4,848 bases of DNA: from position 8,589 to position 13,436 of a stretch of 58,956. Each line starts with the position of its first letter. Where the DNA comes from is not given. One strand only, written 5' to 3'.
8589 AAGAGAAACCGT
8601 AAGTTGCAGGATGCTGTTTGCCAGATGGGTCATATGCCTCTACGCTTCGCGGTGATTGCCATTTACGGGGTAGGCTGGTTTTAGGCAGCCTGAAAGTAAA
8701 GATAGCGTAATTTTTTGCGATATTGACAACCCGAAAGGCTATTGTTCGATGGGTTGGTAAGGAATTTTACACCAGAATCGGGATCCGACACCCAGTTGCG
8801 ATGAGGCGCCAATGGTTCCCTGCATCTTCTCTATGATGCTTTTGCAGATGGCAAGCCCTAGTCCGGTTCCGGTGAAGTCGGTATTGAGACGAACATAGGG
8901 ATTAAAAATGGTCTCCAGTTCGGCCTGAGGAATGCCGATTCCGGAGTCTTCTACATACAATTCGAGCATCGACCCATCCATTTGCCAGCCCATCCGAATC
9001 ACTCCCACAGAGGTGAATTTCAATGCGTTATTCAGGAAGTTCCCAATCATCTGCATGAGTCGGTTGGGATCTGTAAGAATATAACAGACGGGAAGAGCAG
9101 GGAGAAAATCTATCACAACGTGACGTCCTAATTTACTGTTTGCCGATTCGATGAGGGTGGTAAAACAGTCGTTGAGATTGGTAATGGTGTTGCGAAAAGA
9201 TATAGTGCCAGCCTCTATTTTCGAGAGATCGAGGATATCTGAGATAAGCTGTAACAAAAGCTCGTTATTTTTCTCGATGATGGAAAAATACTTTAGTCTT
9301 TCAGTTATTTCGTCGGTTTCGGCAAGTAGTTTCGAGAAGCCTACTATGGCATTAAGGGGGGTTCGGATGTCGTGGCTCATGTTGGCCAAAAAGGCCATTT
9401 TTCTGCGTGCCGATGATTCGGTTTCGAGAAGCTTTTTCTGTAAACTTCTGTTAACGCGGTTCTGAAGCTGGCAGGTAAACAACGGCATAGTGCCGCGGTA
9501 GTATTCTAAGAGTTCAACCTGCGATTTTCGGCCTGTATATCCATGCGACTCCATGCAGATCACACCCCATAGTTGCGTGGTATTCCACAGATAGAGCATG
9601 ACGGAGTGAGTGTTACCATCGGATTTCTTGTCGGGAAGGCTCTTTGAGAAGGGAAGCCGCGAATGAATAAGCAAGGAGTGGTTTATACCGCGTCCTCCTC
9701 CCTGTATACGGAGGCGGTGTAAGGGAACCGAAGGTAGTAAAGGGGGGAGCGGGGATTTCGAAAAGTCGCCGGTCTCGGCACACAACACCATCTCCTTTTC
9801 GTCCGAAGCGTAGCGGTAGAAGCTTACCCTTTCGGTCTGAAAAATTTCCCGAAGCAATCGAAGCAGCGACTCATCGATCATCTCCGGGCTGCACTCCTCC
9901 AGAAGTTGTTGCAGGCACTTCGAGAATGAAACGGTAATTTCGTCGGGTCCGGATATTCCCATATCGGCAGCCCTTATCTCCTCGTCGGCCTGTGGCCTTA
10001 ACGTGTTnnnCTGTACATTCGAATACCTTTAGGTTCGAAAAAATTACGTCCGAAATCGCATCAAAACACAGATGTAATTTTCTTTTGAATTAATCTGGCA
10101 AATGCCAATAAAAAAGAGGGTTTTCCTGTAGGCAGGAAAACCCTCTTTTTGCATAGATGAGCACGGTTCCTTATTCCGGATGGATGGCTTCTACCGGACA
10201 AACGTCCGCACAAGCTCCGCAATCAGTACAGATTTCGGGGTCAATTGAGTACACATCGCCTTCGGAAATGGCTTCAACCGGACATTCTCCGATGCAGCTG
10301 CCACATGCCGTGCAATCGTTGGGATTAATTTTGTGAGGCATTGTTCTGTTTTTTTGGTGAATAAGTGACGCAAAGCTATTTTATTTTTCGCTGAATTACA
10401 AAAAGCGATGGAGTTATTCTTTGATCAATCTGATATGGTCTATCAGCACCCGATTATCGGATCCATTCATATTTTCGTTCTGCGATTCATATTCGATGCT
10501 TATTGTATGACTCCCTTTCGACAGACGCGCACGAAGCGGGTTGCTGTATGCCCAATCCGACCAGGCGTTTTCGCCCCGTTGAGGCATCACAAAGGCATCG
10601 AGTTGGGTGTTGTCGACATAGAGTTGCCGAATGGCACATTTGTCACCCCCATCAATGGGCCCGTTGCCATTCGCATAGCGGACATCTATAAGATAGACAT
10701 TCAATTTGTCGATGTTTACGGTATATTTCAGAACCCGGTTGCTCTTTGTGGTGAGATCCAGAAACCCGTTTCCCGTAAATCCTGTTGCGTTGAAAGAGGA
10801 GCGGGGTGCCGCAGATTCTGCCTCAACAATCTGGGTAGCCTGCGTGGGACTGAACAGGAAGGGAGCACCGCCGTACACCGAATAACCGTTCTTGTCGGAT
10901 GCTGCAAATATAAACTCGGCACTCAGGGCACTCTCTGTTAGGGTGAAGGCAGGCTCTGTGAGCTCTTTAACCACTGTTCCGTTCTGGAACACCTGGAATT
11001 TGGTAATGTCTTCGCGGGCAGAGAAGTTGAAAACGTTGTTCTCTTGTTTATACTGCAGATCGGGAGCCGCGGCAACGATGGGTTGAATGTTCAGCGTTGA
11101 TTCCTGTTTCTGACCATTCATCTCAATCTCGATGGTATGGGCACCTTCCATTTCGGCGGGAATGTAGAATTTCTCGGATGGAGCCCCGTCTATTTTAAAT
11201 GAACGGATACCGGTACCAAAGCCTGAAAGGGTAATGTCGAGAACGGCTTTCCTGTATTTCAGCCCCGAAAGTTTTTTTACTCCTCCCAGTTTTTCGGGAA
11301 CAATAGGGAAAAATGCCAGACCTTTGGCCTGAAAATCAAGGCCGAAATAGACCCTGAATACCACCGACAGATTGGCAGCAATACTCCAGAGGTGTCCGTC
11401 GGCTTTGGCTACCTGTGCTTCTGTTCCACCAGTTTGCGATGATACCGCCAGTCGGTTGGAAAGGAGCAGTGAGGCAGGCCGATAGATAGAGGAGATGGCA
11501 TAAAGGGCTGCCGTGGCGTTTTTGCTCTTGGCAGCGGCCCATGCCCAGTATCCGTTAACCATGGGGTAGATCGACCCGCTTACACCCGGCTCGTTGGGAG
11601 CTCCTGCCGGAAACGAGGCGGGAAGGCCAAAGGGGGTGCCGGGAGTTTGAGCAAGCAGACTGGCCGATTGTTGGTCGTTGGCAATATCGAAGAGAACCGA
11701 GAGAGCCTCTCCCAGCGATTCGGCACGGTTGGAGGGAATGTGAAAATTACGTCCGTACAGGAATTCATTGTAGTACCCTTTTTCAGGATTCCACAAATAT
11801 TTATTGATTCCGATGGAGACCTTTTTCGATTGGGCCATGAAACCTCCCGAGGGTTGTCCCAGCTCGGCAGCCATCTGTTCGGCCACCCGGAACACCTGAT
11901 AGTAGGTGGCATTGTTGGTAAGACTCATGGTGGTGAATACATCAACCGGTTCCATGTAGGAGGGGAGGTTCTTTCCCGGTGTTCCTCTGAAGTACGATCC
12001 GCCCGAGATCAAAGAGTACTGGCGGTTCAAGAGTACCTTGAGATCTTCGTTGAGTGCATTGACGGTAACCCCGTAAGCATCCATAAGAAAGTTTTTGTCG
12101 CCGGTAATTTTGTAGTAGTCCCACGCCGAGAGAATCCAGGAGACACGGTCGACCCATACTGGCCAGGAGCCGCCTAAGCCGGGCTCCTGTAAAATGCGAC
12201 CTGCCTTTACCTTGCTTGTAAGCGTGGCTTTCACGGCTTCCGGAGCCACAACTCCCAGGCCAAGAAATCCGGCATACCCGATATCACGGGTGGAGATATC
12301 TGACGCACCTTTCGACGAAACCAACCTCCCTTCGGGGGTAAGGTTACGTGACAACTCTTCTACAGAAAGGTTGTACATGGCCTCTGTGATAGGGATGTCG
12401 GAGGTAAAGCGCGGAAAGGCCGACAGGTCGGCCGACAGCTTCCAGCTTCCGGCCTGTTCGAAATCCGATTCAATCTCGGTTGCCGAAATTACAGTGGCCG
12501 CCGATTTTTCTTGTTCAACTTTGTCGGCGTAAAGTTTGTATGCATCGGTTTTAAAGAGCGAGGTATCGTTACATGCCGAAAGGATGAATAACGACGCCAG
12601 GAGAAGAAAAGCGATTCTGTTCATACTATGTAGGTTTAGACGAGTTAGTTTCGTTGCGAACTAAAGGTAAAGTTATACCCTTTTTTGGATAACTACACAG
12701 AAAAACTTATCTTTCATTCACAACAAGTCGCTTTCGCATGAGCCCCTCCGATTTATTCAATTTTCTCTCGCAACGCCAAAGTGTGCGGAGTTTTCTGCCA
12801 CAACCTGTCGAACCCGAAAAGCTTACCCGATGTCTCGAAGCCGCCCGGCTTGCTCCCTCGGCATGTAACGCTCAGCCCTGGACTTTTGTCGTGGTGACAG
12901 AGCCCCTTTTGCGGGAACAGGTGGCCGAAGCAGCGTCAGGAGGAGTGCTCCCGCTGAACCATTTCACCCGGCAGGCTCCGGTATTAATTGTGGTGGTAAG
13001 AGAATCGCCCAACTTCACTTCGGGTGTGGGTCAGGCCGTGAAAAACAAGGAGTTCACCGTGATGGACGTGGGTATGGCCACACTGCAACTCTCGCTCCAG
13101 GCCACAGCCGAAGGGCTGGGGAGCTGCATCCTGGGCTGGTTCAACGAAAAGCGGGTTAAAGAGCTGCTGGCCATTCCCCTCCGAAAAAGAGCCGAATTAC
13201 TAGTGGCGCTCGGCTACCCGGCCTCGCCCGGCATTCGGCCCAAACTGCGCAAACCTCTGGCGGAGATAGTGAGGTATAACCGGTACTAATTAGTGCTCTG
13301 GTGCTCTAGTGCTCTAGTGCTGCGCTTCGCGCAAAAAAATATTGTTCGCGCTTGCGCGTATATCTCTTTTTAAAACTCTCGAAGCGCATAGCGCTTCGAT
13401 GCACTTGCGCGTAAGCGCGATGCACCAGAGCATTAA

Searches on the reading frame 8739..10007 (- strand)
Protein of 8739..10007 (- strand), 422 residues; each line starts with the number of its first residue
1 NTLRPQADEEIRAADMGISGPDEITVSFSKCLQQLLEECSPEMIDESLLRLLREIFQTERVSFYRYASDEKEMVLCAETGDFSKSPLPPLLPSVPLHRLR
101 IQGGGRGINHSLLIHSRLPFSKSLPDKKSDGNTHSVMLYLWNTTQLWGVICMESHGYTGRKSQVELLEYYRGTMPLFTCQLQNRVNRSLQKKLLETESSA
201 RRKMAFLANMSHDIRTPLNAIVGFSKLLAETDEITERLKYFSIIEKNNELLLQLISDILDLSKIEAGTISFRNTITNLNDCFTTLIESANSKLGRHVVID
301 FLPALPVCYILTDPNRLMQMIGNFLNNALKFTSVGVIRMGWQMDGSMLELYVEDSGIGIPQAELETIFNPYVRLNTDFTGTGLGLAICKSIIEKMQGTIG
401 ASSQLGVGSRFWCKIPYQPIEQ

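Call 20: search_protein_families(library=pfam, proteins=[window:8739-10007:-])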
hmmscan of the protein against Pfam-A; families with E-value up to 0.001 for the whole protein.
window:8739-10007:- (422 aa): 2 families
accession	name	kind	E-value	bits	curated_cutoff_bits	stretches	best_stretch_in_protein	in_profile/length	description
PF02518.31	HATPase_c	-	4.5e-25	88.7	26.4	1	312-418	1-110/111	Histidine kinase-, DNA gyrase B-, and HSP90-like ATPase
PF00512.31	HisKA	-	1.3e-19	70.4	26.9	1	203-267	2-66/66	His Kinase A (phospho-acceptor) domain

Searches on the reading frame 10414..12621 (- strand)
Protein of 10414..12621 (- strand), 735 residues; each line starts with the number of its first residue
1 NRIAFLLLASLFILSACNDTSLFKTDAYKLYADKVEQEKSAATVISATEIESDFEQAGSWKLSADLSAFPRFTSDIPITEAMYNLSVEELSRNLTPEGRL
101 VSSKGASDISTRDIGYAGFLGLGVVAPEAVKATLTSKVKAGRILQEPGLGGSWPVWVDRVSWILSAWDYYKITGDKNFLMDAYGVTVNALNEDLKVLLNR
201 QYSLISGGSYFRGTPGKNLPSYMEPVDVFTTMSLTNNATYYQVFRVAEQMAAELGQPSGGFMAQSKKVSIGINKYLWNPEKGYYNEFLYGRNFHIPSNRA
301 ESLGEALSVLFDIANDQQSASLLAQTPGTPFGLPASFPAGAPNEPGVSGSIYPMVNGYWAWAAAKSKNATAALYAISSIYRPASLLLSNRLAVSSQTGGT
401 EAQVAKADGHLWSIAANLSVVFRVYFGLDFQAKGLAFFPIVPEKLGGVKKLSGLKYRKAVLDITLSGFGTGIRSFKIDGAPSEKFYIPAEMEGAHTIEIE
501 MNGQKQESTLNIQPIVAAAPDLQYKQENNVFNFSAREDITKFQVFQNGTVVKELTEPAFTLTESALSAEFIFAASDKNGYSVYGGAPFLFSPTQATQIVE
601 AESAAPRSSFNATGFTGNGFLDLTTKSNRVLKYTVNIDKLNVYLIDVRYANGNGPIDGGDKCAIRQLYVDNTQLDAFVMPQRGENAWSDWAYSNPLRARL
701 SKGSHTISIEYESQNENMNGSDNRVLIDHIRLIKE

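Call 20: search_protein_families(library=pfam, proteins=[window:10414-12621:-])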
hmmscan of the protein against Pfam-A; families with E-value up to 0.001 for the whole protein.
window:10414-12621:- (735 aa): 1 family
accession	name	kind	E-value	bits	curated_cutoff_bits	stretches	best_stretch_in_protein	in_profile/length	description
PF17389.8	Bac_rhamnosid6H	-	7.4e-05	22.6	24.5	1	155-294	98-219/339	Bacterial alpha-L-rhamnosidase 6 hairpin glycosidase domain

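Call 95: search_solved_structures(query=window:10414-12621:-, max_evalue=0.01)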
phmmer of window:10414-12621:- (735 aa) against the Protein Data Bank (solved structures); distinct sequences matched with E-value up to 0.01: 4.
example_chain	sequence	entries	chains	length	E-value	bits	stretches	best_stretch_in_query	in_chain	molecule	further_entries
5x7g_A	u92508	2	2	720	7.1e-08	34.7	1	599-718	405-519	Cycloisomaltooligosaccharide glucanotransferase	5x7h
3wnp_A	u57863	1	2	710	1.4e-06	30.4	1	598-719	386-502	Cycloisomaltooligosaccharide glucanotransferase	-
3wnl_A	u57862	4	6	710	1.4e-06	30.4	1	598-719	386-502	Cycloisomaltooligosaccharide glucanotransferase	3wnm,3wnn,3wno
3wnk_A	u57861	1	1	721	1.5e-06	30.3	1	598-719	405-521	Cycloisomaltooligosaccharide glucanotransferase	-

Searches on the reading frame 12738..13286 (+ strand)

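Call 20: search_protein_families(library=pfam, proteins=[window:12738-13286:+])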
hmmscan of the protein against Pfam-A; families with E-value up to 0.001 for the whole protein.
window:12738-13286:+ (183 aa): 2 families
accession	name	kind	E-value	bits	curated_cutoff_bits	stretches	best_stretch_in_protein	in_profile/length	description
PF00881.29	Nitroreductase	-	2.6e-33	116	23.5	1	11-160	2-167/167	Nitroreductase family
PF14512.11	TM1586_NiRdase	-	2.2e-17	63.8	27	2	101-181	74-152/215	Putative TM nitroreductase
